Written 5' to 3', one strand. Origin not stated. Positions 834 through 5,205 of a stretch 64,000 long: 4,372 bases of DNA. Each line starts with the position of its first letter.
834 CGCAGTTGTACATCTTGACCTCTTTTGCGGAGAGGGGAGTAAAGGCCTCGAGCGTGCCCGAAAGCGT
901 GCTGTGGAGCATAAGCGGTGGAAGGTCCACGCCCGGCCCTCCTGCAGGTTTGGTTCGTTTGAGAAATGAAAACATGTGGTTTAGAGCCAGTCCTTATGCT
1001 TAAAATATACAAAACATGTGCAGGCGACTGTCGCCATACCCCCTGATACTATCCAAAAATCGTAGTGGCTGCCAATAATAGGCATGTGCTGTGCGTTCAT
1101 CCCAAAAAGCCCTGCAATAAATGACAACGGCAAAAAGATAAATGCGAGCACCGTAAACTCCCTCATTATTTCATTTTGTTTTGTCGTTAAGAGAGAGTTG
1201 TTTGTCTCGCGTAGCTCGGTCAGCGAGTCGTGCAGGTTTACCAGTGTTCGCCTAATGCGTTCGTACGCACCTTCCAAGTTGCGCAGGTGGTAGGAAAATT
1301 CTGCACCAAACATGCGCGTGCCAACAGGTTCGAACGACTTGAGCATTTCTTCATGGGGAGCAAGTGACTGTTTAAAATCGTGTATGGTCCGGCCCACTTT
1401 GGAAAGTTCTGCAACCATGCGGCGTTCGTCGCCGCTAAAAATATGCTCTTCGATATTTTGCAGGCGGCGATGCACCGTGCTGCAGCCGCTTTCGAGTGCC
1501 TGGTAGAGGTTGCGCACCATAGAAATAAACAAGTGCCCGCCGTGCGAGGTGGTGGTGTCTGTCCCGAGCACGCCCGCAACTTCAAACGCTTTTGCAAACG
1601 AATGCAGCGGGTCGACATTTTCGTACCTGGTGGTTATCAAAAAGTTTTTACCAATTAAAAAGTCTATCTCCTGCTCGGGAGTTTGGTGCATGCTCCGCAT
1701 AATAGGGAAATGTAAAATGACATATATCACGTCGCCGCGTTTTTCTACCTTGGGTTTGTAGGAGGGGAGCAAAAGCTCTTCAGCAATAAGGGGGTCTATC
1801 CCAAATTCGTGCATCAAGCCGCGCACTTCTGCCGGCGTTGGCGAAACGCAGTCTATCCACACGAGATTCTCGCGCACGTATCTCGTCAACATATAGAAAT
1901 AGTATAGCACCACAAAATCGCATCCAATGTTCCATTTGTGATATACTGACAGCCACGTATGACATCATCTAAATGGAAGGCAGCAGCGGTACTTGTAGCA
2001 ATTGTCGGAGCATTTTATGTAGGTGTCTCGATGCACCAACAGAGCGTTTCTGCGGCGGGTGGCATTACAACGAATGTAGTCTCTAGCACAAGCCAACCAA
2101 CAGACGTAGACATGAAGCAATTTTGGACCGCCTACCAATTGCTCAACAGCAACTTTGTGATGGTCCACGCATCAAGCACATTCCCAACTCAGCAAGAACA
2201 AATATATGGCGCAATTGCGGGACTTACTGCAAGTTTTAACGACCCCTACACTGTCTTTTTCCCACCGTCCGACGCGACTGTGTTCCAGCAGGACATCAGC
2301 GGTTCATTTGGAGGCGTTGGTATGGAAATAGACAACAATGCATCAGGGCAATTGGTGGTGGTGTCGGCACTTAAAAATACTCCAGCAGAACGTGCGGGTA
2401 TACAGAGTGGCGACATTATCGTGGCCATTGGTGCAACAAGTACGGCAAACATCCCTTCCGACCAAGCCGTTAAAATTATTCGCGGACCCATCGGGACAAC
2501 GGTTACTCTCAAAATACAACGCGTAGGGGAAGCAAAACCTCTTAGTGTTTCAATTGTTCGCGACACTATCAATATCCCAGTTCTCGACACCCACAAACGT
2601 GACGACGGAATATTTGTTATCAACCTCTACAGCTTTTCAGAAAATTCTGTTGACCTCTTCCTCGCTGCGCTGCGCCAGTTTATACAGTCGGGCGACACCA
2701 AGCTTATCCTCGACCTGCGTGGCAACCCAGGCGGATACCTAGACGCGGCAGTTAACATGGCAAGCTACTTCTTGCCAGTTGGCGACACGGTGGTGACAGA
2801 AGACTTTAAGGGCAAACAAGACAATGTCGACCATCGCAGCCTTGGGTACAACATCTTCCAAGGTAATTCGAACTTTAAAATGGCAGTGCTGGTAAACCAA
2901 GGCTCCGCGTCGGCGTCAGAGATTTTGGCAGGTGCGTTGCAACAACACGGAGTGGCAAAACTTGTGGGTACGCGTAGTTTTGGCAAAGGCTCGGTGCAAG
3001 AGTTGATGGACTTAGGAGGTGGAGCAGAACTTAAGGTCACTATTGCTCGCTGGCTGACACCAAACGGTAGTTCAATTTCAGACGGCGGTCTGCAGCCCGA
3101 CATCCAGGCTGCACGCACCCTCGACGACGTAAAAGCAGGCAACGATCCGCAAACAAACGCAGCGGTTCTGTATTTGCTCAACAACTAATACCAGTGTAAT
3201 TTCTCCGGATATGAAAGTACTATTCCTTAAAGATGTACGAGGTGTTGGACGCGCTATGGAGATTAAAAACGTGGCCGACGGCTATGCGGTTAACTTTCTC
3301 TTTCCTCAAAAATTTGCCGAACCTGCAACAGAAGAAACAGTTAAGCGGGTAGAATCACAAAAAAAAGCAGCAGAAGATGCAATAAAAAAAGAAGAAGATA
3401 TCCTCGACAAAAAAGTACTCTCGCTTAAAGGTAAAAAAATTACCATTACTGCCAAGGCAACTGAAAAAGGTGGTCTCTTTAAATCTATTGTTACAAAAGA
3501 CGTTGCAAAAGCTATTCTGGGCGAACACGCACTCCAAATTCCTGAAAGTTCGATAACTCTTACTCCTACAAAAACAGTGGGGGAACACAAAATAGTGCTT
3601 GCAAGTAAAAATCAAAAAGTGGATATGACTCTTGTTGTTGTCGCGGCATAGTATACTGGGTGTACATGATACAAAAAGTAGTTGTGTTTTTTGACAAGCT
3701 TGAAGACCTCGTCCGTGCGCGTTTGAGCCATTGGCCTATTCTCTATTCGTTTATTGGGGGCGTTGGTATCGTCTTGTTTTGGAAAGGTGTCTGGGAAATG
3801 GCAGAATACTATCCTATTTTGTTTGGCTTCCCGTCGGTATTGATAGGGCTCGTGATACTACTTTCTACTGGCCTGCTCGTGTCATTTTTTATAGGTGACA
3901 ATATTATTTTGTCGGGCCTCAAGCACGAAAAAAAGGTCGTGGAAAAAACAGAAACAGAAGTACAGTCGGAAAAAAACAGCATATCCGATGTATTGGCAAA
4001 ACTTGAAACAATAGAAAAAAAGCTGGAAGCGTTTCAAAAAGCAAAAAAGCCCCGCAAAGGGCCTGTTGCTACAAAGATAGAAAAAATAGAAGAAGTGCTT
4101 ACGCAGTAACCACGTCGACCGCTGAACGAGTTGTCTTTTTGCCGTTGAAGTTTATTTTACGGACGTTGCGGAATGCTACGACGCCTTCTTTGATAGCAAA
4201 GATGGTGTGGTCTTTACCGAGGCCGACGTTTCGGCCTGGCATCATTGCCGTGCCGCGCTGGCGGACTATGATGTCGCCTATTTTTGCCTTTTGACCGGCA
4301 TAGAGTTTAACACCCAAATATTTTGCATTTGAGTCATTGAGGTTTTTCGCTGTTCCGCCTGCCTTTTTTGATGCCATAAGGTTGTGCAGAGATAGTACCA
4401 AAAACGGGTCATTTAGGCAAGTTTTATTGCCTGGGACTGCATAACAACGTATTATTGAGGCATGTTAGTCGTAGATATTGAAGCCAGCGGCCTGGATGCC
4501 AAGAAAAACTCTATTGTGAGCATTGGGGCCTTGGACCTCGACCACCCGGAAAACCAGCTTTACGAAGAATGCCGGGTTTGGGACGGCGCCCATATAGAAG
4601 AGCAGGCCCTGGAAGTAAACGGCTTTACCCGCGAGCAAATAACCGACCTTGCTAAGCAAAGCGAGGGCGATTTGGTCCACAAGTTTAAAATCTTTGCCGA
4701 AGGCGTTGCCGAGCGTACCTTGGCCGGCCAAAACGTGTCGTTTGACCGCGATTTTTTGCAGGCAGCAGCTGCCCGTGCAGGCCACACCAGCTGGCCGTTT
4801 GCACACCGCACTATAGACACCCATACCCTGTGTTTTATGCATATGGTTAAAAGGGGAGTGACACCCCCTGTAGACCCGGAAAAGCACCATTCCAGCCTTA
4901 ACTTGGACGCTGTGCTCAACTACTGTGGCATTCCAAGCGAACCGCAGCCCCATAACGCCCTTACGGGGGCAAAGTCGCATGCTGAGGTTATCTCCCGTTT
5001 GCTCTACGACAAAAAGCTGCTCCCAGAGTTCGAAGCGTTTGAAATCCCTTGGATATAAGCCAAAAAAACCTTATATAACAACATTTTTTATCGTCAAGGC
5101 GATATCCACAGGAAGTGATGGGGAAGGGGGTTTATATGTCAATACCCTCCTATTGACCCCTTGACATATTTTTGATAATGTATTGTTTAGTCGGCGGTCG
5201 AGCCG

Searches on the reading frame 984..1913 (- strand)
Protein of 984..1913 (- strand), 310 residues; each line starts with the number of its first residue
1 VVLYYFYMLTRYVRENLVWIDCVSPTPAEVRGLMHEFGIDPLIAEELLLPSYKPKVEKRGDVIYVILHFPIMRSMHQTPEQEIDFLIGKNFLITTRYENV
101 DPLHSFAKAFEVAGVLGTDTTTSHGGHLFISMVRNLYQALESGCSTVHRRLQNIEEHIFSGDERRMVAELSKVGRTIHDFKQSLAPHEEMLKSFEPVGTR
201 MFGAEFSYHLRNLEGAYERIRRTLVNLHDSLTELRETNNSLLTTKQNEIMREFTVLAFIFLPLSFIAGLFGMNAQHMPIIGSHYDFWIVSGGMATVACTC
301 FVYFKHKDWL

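Call 77: search_protein_families(library=pfam, proteins=[window:984-1913:-], max_evalue=0.0001)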
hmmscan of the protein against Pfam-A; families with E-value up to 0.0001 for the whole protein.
window:984-1913:- (310 aa): 1 family
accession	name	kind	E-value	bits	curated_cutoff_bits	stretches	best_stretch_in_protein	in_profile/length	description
PF01544.23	CorA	-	3.7e-54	184.5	27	1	16-305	3-291/292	CorA-like Mg2+ transporter protein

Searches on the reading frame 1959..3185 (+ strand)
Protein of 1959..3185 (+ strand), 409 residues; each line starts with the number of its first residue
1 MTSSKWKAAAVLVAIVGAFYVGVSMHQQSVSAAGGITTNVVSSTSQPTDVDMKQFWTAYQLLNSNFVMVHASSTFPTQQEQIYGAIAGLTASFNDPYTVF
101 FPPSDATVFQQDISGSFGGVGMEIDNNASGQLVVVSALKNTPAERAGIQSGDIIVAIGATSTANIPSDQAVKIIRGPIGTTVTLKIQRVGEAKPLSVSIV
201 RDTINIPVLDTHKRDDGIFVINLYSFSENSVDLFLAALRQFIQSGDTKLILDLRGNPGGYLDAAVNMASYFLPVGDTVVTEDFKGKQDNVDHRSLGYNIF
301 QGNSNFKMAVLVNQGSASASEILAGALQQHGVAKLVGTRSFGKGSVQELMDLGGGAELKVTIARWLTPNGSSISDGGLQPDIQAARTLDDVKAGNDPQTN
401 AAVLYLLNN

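Call 49: search_protein_families(library=pfam, proteins=[window:1959-3185:+], max_evalue=0.0001)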
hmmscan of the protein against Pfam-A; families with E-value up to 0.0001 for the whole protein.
window:1959-3185:+ (409 aa): 5 families
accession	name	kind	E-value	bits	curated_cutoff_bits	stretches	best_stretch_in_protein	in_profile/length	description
PF03572.23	Peptidase_S41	-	5.2e-47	159.9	24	1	220-383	4-164/165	Peptidase family S41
PF17820.7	PDZ_6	-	2.4e-11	43.6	27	1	133-188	1-54/54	PDZ domain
PF00595.29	PDZ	-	6.5e-11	42.9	23.2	1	118-187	10-81/81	PDZ domain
PF13180.12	PDZ_2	-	1.1e-08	35.7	27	1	121-198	4-79/80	PDZ domain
PF22694.1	CtpB_N-like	-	3e-05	24.8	27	1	16-100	5-80/85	Activating protease CtpB N-terminal domain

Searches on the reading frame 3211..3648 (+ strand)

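Call 50: search_protein_families(library=pfam, proteins=[window:3211-3648:+], max_evalue=0.0001)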
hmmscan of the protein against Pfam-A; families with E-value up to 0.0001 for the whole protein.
window:3211-3648:+ (146 aa): 2 families
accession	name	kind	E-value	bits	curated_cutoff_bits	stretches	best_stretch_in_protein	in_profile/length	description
PF01281.25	Ribosomal_L9_N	-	2.1e-19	69.2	20.7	1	1-46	1-46/47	Ribosomal protein L9, N-terminal domain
PF03948.19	Ribosomal_L9_C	-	1.6e-09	38.5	23.2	1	72-143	10-84/86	Ribosomal protein L9, C-terminal domain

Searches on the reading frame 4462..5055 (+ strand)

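Call 50: search_protein_families(library=pfam, proteins=[window:4462-5055:+], max_evalue=0.0001)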
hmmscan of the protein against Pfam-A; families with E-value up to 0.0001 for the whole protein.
window:4462-5055:+ (198 aa): 2 families
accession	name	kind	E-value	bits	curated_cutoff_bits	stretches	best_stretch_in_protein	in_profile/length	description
PF00929.31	RNase_T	-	6e-10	40.3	24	1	2-171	1-158/164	Exonuclease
PF16473.11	Rv2179c-like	-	4.6e-06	26.9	27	1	2-146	3-163/177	3'-5' exoribonuclease Rv2179c-like domain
